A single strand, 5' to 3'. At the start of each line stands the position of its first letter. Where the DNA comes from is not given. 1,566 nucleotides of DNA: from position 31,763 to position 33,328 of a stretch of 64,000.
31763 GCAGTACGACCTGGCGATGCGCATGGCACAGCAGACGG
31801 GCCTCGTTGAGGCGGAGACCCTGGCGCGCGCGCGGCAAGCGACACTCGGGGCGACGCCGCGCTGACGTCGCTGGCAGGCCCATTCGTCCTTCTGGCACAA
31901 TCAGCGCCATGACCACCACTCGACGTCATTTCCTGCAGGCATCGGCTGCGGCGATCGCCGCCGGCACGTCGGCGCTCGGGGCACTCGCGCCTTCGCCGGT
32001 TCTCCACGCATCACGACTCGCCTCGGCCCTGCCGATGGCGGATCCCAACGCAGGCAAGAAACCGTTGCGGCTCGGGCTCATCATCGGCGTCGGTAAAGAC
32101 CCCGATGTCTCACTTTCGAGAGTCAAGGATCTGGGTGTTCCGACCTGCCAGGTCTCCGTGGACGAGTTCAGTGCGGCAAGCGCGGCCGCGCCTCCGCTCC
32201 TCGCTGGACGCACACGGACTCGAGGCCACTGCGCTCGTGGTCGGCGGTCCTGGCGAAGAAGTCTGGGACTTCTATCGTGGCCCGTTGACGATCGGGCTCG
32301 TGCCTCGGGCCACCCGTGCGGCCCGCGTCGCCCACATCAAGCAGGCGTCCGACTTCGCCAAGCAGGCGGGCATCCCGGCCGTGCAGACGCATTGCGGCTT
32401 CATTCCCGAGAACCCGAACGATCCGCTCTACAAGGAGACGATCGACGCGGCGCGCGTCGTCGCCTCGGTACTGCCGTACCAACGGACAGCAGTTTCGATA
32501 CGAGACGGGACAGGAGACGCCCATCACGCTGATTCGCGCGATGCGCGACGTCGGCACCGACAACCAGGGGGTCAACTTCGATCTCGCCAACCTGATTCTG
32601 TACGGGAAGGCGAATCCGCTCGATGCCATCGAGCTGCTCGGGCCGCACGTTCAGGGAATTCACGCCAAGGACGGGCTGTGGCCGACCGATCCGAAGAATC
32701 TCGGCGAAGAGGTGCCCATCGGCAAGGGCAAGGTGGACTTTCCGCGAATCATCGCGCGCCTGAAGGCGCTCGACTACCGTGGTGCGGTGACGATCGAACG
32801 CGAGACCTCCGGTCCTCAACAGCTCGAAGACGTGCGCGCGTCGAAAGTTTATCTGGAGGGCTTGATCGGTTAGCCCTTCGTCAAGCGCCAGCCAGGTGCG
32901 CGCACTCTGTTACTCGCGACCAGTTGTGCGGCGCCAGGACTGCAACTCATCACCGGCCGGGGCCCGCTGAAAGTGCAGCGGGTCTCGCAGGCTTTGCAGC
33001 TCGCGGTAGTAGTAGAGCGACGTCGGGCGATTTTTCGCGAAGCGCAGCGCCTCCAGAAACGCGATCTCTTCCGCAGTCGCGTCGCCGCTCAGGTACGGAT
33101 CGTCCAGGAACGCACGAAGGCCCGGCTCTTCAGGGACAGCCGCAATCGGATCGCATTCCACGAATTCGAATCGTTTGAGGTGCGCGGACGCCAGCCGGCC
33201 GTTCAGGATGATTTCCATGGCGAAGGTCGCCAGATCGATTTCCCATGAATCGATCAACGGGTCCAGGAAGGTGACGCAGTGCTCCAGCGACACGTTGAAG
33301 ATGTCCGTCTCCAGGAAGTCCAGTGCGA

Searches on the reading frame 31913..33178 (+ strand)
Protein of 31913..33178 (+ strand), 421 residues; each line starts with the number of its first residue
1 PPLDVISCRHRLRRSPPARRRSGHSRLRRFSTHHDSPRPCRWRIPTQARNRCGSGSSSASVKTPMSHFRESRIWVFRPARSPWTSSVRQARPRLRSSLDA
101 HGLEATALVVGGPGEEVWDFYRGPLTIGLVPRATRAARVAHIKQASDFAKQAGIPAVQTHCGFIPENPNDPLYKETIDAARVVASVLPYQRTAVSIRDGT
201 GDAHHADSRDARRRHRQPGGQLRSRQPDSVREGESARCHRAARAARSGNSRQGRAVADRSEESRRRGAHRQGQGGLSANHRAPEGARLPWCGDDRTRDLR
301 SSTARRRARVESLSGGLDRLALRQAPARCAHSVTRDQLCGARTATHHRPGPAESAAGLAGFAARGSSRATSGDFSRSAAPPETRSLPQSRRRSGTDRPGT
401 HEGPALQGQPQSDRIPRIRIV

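Call 37: search_protein_families(library=pfam, proteins=[window:31913-33178:+], max_evalue=0.001)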
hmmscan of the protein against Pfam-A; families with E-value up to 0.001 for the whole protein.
window:31913-33178:+ (421 aa): 1 family
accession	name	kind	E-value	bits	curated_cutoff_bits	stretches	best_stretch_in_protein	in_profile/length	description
PF01261.30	AP_endonuc_2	-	0.0003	21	31.1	1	91-179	30-107/249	Xylose isomerase-like TIM barrel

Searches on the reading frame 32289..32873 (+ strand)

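Call 37: search_protein_families(library=pfam, proteins=[window:32289-32873:+], max_evalue=0.001)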
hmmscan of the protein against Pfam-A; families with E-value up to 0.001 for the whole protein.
window:32289-32873:+ (194 aa): 1 family
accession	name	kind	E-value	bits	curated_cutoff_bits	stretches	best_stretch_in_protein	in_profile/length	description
PF01261.30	AP_endonuc_2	-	1.2e-16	61.7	31.1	1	74-177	135-234/249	Xylose isomerase-like TIM barrel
